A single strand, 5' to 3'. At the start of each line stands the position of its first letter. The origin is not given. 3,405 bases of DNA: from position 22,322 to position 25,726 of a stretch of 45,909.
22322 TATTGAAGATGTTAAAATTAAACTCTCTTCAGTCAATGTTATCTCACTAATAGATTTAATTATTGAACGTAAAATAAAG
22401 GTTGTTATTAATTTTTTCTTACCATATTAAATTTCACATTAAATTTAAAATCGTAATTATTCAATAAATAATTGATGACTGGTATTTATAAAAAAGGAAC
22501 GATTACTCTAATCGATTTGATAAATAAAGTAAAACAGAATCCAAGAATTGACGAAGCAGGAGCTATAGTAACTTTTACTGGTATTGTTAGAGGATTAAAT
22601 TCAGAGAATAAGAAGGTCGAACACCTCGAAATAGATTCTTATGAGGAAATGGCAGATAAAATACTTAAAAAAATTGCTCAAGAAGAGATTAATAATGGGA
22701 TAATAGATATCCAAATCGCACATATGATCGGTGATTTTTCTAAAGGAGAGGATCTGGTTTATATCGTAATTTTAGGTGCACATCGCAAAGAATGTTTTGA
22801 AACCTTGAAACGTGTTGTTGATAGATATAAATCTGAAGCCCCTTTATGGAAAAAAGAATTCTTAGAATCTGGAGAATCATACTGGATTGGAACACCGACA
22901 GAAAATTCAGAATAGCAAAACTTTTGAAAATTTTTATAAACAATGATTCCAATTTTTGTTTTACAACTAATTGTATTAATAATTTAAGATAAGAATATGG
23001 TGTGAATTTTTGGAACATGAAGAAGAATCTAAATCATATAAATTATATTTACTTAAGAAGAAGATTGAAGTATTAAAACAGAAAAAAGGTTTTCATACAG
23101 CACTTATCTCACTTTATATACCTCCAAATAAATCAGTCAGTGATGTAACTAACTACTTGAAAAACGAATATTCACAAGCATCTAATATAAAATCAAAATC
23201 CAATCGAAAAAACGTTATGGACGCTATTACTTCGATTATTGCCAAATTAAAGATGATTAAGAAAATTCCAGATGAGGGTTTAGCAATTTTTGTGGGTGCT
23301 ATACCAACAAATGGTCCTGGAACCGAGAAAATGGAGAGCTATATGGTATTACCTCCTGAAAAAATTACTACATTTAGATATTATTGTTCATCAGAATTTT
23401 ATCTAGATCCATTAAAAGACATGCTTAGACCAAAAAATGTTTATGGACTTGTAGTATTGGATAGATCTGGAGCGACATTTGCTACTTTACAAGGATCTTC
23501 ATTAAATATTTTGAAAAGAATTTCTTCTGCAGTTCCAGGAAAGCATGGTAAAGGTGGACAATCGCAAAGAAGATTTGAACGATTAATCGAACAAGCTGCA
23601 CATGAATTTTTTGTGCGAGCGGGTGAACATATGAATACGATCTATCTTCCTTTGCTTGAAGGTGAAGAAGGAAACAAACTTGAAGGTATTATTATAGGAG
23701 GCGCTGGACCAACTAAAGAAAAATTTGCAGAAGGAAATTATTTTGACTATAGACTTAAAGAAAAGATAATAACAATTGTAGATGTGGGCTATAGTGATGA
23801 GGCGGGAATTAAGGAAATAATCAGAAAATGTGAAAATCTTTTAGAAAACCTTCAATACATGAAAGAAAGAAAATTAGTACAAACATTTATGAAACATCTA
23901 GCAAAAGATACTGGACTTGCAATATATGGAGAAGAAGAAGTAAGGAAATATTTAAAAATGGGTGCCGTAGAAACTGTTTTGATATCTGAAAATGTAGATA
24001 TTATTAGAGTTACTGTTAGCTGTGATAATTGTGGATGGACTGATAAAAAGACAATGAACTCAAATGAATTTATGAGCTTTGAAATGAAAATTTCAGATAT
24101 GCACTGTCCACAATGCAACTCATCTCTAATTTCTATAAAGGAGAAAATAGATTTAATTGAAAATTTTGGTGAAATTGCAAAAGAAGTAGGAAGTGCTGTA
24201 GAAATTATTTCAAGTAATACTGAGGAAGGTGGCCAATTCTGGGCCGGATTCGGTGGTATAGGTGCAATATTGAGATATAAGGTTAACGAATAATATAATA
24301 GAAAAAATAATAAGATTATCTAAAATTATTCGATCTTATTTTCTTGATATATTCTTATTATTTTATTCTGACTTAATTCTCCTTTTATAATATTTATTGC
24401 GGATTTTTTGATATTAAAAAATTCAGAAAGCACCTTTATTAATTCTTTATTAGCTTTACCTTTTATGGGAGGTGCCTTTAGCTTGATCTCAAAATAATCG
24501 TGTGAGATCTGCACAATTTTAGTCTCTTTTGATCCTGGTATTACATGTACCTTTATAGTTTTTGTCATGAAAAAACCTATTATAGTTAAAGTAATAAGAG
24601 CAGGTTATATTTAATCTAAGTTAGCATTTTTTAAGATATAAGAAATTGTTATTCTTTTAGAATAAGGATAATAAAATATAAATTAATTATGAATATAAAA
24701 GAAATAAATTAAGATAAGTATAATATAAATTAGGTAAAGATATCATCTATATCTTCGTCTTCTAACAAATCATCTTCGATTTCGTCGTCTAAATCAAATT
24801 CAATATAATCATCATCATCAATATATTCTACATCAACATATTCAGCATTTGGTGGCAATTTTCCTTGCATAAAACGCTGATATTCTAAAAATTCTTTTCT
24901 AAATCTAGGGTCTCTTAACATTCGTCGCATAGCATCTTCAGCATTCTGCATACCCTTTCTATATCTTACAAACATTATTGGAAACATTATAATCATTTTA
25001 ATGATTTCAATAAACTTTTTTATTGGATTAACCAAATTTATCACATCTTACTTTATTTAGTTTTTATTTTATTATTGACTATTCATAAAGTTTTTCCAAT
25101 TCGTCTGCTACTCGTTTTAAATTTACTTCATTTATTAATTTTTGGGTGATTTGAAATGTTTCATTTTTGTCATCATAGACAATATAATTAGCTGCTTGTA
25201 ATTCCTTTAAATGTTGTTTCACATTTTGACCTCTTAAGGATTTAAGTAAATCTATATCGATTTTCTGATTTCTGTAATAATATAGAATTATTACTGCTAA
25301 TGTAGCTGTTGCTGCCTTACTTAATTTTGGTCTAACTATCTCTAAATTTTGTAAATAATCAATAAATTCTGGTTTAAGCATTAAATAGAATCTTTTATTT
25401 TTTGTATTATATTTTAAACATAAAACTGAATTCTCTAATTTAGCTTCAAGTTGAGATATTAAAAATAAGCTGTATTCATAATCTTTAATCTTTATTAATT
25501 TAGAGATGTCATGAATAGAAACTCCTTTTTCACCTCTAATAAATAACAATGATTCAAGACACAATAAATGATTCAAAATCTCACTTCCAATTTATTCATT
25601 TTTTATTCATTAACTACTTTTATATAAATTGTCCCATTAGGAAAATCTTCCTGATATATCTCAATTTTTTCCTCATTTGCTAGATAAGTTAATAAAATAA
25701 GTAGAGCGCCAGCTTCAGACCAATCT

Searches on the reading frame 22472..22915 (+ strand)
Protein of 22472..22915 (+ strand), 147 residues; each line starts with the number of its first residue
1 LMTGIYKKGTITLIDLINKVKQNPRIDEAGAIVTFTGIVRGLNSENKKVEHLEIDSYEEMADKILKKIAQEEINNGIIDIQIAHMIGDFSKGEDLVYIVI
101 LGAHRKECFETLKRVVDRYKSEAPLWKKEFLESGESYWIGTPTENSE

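Call 51: search_protein_families(library=pfam, proteins=[window:22472-22915:+], max_evalue=0.0001)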
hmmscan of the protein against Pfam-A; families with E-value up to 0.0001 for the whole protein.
window:22472-22915:+ (147 aa): 1 family
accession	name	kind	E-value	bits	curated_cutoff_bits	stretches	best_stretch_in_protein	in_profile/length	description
PF02391.22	MoaE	-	3.7e-25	88.7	23.4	1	22-121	13-113/114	MoaE protein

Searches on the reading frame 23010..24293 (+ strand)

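Call 9: search_protein_families(library=pfam, proteins=[window:23010-24293:+])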
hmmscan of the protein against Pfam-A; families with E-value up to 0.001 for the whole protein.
window:23010-24293:+ (427 aa): 5 families
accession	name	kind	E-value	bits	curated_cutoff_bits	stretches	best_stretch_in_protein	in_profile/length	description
PF03464.20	eRF1_2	-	2.1e-40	138.6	27.1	1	145-279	2-132/133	eRF1 domain 2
PF03465.20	eRF1_3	-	1.2e-30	106.6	25.8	1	283-425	1-106/106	eRF1 domain 3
PF03463.20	eRF1_1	-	4.6e-20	72.3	23.8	1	24-139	7-123/123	eRF1 domain 1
PF18859.6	acVLRF1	-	4.2e-10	40.4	27.1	1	148-231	5-81/130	Actinobacteria/chloroflexi VLRF1 release factor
PF18854.6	baeRF_family10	-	2.1e-09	38.2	27.1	1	131-241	2-109/143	Bacterial archaeo-eukaryotic release factor family 10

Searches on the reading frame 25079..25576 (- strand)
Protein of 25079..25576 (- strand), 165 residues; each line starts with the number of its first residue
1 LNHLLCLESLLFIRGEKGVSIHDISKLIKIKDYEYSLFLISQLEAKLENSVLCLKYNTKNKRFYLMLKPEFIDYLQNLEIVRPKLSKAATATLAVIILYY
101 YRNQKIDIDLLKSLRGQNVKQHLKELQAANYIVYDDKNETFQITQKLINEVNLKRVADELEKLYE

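Call 51: search_protein_families(library=pfam, proteins=[window:25079-25576:-], max_evalue=0.0001)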
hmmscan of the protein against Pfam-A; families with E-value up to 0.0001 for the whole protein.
window:25079-25576:- (165 aa): 1 family
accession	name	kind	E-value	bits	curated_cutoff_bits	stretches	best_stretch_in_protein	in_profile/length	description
PF04079.22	SMC_ScpB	-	2e-15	57.2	27.4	1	7-162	3-159/160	Segregation and condensation complex subunit ScpB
